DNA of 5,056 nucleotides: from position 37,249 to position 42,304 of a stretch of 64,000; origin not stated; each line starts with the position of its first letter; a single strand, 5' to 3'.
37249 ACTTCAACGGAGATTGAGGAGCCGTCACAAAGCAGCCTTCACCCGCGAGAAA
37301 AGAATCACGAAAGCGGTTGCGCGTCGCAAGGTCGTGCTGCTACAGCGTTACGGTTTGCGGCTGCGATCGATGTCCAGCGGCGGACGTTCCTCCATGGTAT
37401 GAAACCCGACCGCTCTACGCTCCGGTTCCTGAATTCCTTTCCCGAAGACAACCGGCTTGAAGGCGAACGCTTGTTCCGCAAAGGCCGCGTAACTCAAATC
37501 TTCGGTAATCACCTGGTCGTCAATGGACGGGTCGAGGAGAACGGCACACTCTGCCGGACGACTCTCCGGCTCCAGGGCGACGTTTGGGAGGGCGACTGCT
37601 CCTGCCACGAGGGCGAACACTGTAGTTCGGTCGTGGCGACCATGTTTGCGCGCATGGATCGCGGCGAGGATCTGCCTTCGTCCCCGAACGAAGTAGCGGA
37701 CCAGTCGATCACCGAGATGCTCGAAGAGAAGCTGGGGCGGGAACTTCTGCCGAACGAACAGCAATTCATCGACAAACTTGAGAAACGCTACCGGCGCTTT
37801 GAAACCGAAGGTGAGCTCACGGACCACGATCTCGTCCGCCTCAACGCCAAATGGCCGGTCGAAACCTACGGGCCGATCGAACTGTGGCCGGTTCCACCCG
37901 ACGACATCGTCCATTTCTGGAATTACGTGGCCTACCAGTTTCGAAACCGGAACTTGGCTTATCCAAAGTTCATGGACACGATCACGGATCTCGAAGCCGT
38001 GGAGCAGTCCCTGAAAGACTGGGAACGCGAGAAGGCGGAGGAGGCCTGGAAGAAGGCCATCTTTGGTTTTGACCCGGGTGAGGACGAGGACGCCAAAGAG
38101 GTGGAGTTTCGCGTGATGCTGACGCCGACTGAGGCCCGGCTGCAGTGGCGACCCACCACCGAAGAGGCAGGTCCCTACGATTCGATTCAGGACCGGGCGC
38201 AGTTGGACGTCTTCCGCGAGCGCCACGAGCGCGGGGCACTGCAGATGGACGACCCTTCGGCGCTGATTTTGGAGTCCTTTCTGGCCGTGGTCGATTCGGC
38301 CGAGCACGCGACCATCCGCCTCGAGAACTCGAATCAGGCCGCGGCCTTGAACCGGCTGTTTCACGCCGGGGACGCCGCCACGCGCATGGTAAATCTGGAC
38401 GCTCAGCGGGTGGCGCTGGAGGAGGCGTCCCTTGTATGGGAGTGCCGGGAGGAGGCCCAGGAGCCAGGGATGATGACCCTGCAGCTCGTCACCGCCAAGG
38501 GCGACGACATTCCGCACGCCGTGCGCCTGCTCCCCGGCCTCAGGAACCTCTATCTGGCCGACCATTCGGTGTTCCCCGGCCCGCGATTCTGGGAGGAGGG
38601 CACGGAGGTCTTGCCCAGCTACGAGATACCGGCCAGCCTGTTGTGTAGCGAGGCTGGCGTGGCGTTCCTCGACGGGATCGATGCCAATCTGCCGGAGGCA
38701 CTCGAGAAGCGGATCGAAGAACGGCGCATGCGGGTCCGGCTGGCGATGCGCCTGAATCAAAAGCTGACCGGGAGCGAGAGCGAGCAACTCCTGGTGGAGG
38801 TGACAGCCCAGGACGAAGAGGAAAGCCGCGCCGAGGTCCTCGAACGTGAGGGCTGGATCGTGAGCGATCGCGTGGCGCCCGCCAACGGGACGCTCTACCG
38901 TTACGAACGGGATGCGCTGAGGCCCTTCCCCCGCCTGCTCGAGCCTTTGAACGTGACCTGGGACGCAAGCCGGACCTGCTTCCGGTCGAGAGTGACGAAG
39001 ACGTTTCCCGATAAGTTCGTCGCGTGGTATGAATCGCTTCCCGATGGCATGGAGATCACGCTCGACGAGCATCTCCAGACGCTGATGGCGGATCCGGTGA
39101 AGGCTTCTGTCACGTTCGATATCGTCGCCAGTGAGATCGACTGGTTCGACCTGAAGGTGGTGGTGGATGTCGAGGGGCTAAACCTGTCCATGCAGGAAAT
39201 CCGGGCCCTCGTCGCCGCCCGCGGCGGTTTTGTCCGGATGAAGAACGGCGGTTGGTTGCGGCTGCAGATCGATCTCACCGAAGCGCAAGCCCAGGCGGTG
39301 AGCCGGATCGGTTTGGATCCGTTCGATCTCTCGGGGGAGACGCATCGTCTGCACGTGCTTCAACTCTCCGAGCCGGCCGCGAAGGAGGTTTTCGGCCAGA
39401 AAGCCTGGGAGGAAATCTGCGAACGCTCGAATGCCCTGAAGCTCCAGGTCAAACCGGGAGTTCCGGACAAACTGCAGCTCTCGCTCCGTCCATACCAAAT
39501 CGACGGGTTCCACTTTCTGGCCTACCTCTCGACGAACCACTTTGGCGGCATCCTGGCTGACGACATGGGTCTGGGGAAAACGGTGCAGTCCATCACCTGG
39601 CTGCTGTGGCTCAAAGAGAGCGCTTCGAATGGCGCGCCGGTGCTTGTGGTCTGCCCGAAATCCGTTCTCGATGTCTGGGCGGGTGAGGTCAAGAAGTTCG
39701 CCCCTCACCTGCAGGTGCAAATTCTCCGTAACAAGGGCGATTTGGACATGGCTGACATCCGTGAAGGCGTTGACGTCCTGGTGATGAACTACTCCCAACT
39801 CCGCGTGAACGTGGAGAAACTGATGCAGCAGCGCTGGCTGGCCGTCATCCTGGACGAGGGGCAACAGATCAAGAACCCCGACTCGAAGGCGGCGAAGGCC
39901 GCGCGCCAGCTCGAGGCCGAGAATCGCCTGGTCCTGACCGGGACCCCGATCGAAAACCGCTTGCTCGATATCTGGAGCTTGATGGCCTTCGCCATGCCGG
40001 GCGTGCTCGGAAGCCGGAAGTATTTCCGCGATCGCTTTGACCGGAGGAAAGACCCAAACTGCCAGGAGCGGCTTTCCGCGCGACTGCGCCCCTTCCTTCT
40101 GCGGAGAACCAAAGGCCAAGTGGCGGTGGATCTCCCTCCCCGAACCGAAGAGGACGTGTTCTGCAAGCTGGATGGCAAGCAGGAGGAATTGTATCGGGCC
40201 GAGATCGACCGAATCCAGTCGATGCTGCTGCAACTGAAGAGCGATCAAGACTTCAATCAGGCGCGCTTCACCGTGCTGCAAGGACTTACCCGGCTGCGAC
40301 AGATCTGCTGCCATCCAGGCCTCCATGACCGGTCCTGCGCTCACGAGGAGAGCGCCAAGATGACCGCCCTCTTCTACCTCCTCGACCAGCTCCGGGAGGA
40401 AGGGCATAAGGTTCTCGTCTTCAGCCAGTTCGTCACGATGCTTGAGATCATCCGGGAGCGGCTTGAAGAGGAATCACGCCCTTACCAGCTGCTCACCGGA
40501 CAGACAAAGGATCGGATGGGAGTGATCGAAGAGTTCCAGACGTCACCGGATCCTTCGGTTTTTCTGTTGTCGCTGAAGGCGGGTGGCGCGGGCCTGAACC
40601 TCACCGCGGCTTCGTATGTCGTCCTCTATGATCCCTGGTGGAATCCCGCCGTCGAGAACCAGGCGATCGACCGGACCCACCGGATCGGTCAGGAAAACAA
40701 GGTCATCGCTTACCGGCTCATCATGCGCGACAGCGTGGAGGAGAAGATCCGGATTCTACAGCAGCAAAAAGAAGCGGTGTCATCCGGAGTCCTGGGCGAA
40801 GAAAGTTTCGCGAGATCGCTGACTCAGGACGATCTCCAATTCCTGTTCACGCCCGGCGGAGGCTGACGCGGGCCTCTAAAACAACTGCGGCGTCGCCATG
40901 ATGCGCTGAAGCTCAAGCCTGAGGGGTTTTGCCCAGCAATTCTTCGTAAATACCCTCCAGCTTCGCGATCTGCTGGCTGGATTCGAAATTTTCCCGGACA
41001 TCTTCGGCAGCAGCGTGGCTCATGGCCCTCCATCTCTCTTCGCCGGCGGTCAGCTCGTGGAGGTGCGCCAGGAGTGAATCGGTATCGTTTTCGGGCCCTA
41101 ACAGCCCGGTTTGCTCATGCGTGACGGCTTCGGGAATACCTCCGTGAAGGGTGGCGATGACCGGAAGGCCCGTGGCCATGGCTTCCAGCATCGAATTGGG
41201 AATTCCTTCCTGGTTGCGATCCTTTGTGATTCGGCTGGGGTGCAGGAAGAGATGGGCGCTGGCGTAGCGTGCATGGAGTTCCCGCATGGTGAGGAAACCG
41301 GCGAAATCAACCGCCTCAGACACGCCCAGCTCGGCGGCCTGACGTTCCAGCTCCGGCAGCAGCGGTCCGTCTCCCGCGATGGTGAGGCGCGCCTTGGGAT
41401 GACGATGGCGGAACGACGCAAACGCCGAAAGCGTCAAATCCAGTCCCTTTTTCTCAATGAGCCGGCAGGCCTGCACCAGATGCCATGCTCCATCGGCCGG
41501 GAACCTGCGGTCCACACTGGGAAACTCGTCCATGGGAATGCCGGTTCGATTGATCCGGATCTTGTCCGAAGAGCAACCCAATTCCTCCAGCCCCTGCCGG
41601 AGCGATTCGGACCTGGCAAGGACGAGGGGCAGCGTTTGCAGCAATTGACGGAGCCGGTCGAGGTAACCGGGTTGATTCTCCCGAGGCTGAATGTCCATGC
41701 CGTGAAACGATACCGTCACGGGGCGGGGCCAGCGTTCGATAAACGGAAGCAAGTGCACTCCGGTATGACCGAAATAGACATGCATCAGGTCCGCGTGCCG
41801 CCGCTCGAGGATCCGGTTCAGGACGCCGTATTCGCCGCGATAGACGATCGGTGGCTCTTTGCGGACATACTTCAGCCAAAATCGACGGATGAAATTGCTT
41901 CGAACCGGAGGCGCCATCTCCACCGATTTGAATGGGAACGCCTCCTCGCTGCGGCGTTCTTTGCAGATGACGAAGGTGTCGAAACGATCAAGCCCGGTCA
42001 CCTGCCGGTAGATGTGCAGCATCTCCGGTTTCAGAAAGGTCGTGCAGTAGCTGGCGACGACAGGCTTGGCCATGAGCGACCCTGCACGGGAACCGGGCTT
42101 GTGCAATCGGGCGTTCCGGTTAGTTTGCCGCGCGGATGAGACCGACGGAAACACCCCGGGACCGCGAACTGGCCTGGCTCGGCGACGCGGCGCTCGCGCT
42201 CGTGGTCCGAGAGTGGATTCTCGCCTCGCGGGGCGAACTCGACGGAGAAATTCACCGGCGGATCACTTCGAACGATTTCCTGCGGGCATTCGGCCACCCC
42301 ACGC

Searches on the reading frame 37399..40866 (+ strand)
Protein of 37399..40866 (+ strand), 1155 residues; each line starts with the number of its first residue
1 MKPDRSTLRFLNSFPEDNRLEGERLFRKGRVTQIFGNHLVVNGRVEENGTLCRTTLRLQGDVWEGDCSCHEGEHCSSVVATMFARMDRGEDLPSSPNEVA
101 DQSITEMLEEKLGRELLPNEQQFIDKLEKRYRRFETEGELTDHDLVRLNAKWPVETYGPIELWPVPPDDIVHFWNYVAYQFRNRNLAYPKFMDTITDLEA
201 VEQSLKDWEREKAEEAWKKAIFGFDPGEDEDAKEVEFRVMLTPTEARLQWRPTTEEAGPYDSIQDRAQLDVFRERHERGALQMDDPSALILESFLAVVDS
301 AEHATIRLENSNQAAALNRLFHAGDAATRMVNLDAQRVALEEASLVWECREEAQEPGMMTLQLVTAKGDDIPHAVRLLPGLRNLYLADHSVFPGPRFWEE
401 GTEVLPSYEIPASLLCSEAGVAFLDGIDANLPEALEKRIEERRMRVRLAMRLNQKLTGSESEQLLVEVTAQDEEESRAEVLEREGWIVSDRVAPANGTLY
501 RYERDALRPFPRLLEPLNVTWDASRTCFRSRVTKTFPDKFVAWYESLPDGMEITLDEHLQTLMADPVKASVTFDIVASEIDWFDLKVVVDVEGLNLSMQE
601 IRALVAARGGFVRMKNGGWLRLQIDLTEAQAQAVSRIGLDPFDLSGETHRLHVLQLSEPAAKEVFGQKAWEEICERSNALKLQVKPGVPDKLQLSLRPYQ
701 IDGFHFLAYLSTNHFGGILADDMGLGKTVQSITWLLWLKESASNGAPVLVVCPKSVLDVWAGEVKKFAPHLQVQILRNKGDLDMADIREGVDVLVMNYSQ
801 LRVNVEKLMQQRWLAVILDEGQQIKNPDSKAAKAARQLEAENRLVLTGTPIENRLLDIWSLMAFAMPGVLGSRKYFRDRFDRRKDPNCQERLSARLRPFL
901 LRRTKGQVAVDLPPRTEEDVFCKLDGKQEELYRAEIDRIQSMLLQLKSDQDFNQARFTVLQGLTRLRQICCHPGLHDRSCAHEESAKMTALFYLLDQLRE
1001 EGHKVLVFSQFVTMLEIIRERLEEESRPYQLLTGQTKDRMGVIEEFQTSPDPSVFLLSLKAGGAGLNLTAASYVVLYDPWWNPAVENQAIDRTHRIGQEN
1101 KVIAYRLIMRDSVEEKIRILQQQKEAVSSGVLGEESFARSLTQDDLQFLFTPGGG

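Call 76: search_protein_families(library=pfam, proteins=[window:37399-40866:+], max_evalue=0.000001)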
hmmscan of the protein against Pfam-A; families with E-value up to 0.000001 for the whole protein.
window:37399-40866:+ (1155 aa): 3 families
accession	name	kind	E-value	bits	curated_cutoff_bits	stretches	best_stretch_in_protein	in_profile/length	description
PF00176.29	SNF2-rel_dom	-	4.9e-72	242.9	24.9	1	699-975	1-290/290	SNF2-related domain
PF00271.37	Helicase_C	-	4.4e-21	75.6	23.5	1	987-1097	2-110/110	Helicase conserved C-terminal domain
PF04851.21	ResIII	-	1.6e-07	31.8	22.5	1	694-851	2-163/164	Type III restriction enzyme, res subunit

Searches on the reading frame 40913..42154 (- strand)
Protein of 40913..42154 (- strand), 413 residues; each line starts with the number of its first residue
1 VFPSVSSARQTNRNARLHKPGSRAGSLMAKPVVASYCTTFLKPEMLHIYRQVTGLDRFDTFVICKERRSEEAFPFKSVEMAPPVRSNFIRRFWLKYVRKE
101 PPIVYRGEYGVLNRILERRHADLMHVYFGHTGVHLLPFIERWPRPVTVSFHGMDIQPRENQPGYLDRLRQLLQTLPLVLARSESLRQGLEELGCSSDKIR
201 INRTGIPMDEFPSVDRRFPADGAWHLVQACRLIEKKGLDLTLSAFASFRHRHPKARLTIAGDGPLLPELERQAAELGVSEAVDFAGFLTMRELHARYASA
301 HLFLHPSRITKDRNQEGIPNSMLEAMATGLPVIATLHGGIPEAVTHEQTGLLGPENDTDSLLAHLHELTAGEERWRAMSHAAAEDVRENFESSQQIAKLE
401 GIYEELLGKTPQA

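Call 76: search_protein_families(library=pfam, proteins=[window:40913-42154:-], max_evalue=0.000001)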
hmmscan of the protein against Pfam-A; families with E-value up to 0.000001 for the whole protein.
window:40913-42154:- (413 aa): 5 families
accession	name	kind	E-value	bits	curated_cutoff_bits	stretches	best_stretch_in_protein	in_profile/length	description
PF00534.26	Glycos_transf_1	-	3.4e-34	118.3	26.4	1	226-383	18-170/172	Glycosyl transferases group 1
PF13692.12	Glyco_trans_1_4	-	4.9e-32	111.6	27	1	228-368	6-139/142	Glycosyl transferases group 1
PF13439.12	Glyco_transf_4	-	1.1e-10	42.2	28.5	1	96-209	48-169/170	Glycosyltransferase Family 4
PF20706.3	GT4-conflict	-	5e-08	32.8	26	1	213-397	187-369/385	Family 4 Glycosyltransferase in conflict systems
PF13524.12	Glyco_trans_1_2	-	7.9e-08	32.8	25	1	251-399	11-142/144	Glycosyl transferase-like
